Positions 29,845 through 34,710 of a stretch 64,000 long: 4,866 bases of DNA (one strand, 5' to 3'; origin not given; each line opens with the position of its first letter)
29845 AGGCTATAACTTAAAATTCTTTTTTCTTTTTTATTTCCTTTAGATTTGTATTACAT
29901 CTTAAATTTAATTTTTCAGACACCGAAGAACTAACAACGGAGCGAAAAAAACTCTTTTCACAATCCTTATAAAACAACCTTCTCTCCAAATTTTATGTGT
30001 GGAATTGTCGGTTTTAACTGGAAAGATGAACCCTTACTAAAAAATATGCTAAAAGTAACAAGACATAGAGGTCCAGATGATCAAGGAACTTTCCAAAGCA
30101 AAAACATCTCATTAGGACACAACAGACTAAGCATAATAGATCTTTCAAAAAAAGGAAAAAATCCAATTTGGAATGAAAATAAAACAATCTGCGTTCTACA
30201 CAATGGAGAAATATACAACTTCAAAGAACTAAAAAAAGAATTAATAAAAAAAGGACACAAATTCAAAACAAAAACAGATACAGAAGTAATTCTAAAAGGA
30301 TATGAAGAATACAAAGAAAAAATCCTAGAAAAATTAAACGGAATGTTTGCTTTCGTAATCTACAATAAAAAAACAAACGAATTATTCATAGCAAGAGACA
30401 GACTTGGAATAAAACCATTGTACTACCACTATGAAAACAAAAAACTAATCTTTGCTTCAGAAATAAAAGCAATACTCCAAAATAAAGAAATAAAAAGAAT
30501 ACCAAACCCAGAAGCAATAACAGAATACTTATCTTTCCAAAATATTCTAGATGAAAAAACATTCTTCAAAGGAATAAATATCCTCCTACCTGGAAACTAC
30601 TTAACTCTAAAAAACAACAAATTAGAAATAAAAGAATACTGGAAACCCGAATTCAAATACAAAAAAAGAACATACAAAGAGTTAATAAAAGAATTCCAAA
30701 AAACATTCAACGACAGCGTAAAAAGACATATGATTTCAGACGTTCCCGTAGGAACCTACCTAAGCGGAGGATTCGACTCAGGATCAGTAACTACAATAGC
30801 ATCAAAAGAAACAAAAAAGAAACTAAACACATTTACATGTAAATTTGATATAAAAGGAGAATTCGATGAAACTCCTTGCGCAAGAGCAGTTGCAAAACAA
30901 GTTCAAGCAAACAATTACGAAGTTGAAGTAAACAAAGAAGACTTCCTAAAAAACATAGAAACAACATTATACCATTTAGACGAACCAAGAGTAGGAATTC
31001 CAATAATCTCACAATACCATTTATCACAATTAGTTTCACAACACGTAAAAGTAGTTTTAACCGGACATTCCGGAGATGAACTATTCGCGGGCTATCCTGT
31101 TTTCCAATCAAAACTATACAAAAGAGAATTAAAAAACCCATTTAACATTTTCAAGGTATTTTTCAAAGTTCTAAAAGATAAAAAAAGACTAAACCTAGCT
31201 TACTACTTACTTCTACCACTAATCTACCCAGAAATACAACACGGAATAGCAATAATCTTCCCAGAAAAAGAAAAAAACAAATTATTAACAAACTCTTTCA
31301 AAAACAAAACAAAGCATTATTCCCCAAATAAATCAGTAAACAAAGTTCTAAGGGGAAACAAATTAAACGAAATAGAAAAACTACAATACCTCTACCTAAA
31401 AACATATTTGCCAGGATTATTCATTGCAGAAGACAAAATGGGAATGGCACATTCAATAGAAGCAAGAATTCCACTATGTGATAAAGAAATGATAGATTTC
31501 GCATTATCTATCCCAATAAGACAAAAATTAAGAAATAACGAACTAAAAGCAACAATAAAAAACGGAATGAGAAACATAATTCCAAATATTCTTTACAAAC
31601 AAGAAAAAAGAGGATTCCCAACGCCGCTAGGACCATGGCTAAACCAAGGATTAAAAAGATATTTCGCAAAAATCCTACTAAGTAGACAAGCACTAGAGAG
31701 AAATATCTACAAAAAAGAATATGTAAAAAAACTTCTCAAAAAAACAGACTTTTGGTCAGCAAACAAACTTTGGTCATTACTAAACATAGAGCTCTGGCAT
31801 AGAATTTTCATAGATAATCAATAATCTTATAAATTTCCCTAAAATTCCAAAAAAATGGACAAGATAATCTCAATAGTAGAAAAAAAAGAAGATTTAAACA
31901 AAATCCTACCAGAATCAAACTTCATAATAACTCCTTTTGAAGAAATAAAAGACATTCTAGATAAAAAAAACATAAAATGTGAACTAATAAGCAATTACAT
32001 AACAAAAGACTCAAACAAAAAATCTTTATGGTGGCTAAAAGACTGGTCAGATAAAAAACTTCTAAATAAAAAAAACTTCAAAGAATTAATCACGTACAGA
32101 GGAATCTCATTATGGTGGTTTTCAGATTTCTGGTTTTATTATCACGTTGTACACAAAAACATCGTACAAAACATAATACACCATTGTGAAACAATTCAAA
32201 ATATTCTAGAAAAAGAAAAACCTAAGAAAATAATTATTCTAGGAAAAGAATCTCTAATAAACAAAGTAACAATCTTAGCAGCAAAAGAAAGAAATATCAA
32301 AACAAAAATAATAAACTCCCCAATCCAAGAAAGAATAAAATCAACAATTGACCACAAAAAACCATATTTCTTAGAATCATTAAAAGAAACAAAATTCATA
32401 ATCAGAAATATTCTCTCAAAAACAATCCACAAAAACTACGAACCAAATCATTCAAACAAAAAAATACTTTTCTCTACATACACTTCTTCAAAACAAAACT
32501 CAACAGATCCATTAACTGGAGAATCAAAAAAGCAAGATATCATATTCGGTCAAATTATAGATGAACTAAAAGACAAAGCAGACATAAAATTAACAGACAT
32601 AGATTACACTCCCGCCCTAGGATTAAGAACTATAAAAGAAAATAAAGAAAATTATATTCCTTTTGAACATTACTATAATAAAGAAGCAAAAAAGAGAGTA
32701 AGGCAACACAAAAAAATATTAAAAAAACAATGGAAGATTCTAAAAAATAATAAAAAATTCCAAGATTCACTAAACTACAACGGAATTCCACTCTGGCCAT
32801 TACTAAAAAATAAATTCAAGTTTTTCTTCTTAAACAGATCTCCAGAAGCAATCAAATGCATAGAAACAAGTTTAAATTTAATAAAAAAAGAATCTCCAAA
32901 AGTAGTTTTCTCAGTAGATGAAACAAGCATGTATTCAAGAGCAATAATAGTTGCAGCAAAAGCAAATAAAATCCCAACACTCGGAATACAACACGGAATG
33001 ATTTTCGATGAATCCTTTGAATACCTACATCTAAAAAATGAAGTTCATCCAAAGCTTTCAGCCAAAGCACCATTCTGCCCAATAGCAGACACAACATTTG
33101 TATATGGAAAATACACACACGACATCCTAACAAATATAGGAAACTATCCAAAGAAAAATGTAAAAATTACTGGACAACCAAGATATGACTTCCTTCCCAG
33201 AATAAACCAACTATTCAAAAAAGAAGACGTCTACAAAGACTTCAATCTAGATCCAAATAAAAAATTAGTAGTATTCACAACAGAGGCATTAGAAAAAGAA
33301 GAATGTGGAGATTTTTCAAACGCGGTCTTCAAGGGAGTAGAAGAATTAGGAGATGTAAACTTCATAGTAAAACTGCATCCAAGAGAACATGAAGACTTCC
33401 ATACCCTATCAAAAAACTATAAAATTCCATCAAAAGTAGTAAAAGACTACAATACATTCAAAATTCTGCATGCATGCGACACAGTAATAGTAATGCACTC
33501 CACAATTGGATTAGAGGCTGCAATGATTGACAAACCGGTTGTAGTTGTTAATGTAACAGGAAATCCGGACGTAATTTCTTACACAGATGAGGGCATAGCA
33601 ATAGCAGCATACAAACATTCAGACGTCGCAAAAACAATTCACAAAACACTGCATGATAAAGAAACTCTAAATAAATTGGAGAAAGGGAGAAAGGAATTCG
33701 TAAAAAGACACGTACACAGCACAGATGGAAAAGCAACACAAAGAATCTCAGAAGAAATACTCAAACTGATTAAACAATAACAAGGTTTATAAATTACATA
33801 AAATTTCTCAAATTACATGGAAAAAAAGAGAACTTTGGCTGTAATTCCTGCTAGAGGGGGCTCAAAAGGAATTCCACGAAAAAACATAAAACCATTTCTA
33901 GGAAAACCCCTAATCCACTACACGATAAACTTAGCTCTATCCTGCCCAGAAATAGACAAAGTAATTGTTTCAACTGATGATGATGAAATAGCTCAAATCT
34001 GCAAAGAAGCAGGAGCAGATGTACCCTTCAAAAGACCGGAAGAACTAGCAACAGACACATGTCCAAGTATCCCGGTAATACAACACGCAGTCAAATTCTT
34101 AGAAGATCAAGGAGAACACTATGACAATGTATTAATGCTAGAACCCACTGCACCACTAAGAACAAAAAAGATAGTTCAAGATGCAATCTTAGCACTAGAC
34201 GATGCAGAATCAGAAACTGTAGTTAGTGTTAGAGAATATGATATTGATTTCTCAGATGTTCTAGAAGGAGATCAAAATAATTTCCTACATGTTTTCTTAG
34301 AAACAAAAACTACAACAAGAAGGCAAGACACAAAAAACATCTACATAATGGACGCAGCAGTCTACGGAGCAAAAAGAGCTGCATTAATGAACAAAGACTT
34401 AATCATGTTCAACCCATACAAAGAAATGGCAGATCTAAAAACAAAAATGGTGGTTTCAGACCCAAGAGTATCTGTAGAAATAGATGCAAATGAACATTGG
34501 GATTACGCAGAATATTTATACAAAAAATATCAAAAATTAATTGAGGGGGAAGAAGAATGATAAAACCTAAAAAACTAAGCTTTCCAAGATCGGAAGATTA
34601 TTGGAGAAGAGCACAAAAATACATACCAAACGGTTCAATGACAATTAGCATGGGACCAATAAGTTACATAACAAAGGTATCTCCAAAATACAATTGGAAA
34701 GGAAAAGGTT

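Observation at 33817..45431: Complete-looking nonulosonic (sialic-acid-like) sugar pathway in a DPANN-like archaeon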

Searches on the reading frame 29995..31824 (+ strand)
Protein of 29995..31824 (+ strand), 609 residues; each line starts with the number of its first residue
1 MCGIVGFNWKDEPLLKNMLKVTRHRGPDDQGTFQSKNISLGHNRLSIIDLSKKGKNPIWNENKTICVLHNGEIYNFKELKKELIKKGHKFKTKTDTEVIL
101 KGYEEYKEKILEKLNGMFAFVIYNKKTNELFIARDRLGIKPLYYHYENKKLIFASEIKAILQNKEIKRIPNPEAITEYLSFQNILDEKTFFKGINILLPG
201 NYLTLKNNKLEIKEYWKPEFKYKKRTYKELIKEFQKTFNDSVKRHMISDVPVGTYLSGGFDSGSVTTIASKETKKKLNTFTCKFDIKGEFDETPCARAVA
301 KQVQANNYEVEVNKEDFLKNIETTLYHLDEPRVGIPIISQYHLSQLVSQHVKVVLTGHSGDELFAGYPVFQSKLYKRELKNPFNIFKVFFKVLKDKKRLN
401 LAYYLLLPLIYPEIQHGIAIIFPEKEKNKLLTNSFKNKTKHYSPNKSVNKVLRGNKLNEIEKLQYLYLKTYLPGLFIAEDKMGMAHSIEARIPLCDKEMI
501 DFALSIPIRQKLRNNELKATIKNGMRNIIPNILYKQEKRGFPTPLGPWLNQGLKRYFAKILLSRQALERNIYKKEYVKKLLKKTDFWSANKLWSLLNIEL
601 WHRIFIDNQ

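Call 4: search_protein_families(library=pfam, proteins=[window:29995-31824:+], max_evalue=0.01)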
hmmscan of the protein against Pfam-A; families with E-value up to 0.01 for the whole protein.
window:29995-31824:+ (609 aa): 5 families
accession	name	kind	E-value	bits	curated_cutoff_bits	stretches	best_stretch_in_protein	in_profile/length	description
PF00733.27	Asn_synthase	-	1.2e-83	282.1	21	1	234-603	2-354/354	Asparagine synthase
PF13537.11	GATase_7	-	1.7e-46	157.6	25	1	42-162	1-123/123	Glutamine amidotransferase domain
PF13522.11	GATase_6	-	4.2e-42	143.7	27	1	27-156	1-130/130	Glutamine amidotransferase domain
PF12481.13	DUF3700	-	3.6e-07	30.3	27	1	65-160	77-176/228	Aluminium induced protein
PF06508.19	QueC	-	0.0012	18.8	22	1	255-313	5-61/210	Queuosine biosynthesis protein QueC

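Call 21: search_protein_families(library=ncbifam, proteins=[window:29995-31824:+], max_evalue=0.001)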
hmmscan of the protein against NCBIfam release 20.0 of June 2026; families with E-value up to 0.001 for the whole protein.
window:29995-31824:+ (609 aa): 9 families
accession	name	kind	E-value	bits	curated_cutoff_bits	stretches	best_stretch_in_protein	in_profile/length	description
TIGR01536.1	asn_synth_AEB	equivalog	1.2e-150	502.9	267.1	1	2-541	1-517/517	asparagine synthase (glutamine-hydrolyzing)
TIGR03108.1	eps_aminotran_1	hypoth_equivalog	5.9e-133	444.8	816.9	1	1-599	1-622/628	XrtA/PEP-CTERM system amidotransferase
TIGR03104.1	trio_amidotrans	equivalog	3.1e-112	375.7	570.1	2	1-390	1-401/589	N-acetylglutaminylglutamine amidotransferase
NF006949.0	PRK09431.1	equivalog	1.8e-94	317.3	499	3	1-169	1-175/554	asparagine synthase B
NF033535.1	lass_lactam_cya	exception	2.2e-83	281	525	2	3-364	3-376/668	lasso peptide isopeptide bond-forming cyclase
NF033561.1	macrolact_Ik_Al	subfamily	1.2e-19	70.4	300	1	120-376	83-343/561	albusnodin/ikarugamycin family macrolactam cyclase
NF001484.0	PRK00331.1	subfamily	4.1e-17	61.8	381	1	37-163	66-201/601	isomerizing glutamine--fructose-6-phosphate transaminase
TIGR01135.1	glmS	equivalog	2.1e-16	59.5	418.05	1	36-163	64-200/607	glutamine--fructose-6-phosphate transaminase (isomerizing)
TIGR01134.1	purF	equivalog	6.5e-16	58.7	350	1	36-172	64-212/432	amidophosphoribosyltransferase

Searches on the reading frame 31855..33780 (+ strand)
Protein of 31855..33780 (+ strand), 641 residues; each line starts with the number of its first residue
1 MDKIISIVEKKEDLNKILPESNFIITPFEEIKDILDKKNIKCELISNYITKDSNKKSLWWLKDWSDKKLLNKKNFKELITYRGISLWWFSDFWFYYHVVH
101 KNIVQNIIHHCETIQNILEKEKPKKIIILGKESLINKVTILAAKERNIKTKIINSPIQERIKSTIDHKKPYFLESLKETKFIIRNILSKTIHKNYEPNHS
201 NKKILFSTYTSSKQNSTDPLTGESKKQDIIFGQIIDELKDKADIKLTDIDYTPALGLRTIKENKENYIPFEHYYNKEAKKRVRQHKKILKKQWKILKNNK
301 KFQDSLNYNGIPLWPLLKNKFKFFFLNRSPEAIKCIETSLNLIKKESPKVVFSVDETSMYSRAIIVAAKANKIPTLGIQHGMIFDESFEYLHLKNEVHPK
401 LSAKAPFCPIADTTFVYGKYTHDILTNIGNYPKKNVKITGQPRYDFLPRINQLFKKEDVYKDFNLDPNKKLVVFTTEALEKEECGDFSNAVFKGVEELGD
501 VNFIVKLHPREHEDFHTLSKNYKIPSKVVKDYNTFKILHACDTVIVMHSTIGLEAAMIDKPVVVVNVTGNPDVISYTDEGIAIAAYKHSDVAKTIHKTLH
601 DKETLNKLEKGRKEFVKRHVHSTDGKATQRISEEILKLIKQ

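Call 3: search_protein_families(library=pfam, proteins=[window:31855-33780:+], max_evalue=0.01)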
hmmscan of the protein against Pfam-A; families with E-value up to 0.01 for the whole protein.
window:31855-33780:+ (641 aa): 6 families
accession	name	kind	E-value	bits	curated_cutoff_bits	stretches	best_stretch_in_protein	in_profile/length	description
PF04464.20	Glyphos_transf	-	1e-11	44.9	22.1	1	374-636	99-366/367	CDP-Glycerol:Poly(glycerophosphate) glycerophosphotransferase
PF02350.25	Epimerase_2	-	5.2e-11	42.4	30.6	1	410-633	122-344/347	UDP-N-acetylglucosamine 2-epimerase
PF00534.26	Glycos_transf_1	-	1.1e-06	28.7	26.4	1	553-612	110-169/172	Glycosyl transferases group 1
PF02684.21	LpxB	-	0.00011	21.6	22.6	1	456-565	171-286/374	Lipid-A-disaccharide synthetase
PF05159.20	Capsule_synth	-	0.00017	21.6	20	1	500-564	187-260/310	Capsule polysaccharide biosynthesis protein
PF13692.12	Glyco_trans_1_4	-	0.0019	18.9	27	1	521-601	60-142/142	Glycosyl transferases group 1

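Call 5: search_protein_families(library=ncbifam, proteins=[window:31855-33780:+], max_evalue=0.001)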
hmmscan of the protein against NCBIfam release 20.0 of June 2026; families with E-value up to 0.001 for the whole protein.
window:31855-33780:+ (641 aa): 3 families
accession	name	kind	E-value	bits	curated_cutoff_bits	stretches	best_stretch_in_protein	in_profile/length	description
NF046086.1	BFO_1060_trans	domain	2e-24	86.4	200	2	482-640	202-365/365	BFO_1060 family glycosyltransferase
TIGR04396.2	surf_polysacc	subfamily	2.3e-20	73.1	125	2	497-640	220-364/427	surface carbohydrate biosynthesis protein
NF041876.1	EPS_EpsE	equivalog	0.00056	19.3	400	1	553-623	313-383/389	exopolysaccharide biosynthesis GT4 family glycosyltransferase EpsE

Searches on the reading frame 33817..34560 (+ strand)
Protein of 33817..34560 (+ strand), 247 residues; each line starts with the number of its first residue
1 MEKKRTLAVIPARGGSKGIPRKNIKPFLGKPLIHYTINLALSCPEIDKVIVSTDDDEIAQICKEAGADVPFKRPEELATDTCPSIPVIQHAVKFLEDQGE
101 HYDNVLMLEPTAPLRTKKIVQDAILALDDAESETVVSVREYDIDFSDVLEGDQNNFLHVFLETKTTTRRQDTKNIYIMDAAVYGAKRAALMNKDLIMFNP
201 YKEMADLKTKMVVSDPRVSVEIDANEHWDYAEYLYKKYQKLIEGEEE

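Call 3: search_protein_families(library=pfam, proteins=[window:33817-34560:+], max_evalue=0.01)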
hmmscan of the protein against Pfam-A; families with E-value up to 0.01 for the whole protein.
window:33817-34560:+ (247 aa): 2 families
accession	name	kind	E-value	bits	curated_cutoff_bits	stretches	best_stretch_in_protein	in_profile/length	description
PF02348.25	CTP_transf_3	-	5.2e-25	89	22.6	1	8-212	2-210/217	Cytidylyltransferase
PF12804.13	NTP_transf_3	-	0.00037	21.1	27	1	22-137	16-121/160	MobA-like NTP transferase domain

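Call 5: search_protein_families(library=ncbifam, proteins=[window:33817-34560:+], max_evalue=0.001)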
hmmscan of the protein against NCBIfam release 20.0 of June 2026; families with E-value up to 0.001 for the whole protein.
window:33817-34560:+ (247 aa): 7 families
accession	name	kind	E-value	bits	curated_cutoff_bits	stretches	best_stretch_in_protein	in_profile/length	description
TIGR03584.1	PseF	equivalog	5.8e-53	179.8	205.7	1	7-236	1-221/222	pseudaminic acid cytidylyltransferase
NF003952.0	PRK05450.1-5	subfamily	4.1e-14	52.3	193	1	5-135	2-124/250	3-deoxy-manno-octulosonate cytidylyltransferase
NF009905.0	PRK13368.1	subfamily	1.1e-11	44.5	255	1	6-127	3-114/243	3-deoxy-manno-octulosonate cytidylyltransferase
NF003950.0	PRK05450.1-3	subfamily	1.1e-11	44.5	234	1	6-136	3-126/248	3-deoxy-manno-octulosonate cytidylyltransferase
NF003948.0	PRK05450.1-1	equivalog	2.9e-09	36.5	281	1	2-138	2-131/248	3-deoxy-manno-octulosonate cytidylyltransferase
TIGR00466.1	kdsB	equivalog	4e-08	33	155.2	1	8-73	5-69/241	3-deoxy-manno-octulosonate cytidylyltransferase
TIGR00453.1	ispD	equivalog_domain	0.00061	19.3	181.3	0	8-69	2-66/219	2-C-methyl-D-erythritol 4-phosphate cytidylyltransferase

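Call 12: search_solved_structures(query=window:33817-34560:+, show_alignments=3)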
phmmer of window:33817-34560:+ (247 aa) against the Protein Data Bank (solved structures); distinct sequences matched with E-value up to 0.001: 18.
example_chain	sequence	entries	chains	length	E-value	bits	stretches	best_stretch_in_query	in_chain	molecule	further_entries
6ifd_A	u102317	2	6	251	1e-34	123.1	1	6-184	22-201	CMP-N-acetylneuraminate Synthetase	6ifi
9ftb_A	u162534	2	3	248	2.8e-32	115.2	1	6-234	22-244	NeuA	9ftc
1eyr_A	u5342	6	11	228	6.2e-22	81.3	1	3-142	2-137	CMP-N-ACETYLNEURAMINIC ACID SYNTHETASE | N-acylneuraminate cytidylyltransferase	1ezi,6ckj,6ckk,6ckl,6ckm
9t4z_A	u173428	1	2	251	2.7e-19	72.7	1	4-141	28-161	PpNeuA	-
1qwj_A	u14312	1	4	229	1.9e-16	63.3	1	7-189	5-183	cytidine monophospho-N-acetylneuraminic acid synthetase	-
1gq9_A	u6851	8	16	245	2.4e-06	30.3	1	6-85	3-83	3-DEOXY-MANNO-OCTULOSONATE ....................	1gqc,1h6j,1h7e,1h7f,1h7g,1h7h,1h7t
3jtj_A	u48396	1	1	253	2.4e-06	30.3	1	7-111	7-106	3-deoxy-manno-octulosonate cytidylyltransferase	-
3pol_A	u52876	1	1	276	1.3e-05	27.9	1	8-75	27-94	3-deoxy-manno-octulosonate cytidylyltransferase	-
1vh3_A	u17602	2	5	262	1.4e-05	27.8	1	8-70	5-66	3-deoxy-manno-octulosonate cytidylyltransferase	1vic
3duv_A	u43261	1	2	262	1.4e-05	27.8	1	8-70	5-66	3-deoxy-manno-octulosonate cytidylyltransferase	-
8ees_A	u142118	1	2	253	1.7e-05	27.5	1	7-76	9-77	3-deoxy-manno-octulosonate cytidylyltransferase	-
4fcu_A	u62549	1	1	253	1.8e-05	27.4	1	9-75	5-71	3-deoxy-manno-octulosonate cytidylyltransferase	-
4xwi_A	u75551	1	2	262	4.6e-05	26.1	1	8-76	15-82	3-deoxy-manno-octulosonate cytidylyltransferase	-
3tqd_A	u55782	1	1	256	6.4e-05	25.6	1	7-71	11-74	3-deoxy-manno-octulosonate cytidylyltransferase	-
3k8d_A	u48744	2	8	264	0.0002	24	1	7-76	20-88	3-deoxy-manno-octulosonate cytidylyltransferase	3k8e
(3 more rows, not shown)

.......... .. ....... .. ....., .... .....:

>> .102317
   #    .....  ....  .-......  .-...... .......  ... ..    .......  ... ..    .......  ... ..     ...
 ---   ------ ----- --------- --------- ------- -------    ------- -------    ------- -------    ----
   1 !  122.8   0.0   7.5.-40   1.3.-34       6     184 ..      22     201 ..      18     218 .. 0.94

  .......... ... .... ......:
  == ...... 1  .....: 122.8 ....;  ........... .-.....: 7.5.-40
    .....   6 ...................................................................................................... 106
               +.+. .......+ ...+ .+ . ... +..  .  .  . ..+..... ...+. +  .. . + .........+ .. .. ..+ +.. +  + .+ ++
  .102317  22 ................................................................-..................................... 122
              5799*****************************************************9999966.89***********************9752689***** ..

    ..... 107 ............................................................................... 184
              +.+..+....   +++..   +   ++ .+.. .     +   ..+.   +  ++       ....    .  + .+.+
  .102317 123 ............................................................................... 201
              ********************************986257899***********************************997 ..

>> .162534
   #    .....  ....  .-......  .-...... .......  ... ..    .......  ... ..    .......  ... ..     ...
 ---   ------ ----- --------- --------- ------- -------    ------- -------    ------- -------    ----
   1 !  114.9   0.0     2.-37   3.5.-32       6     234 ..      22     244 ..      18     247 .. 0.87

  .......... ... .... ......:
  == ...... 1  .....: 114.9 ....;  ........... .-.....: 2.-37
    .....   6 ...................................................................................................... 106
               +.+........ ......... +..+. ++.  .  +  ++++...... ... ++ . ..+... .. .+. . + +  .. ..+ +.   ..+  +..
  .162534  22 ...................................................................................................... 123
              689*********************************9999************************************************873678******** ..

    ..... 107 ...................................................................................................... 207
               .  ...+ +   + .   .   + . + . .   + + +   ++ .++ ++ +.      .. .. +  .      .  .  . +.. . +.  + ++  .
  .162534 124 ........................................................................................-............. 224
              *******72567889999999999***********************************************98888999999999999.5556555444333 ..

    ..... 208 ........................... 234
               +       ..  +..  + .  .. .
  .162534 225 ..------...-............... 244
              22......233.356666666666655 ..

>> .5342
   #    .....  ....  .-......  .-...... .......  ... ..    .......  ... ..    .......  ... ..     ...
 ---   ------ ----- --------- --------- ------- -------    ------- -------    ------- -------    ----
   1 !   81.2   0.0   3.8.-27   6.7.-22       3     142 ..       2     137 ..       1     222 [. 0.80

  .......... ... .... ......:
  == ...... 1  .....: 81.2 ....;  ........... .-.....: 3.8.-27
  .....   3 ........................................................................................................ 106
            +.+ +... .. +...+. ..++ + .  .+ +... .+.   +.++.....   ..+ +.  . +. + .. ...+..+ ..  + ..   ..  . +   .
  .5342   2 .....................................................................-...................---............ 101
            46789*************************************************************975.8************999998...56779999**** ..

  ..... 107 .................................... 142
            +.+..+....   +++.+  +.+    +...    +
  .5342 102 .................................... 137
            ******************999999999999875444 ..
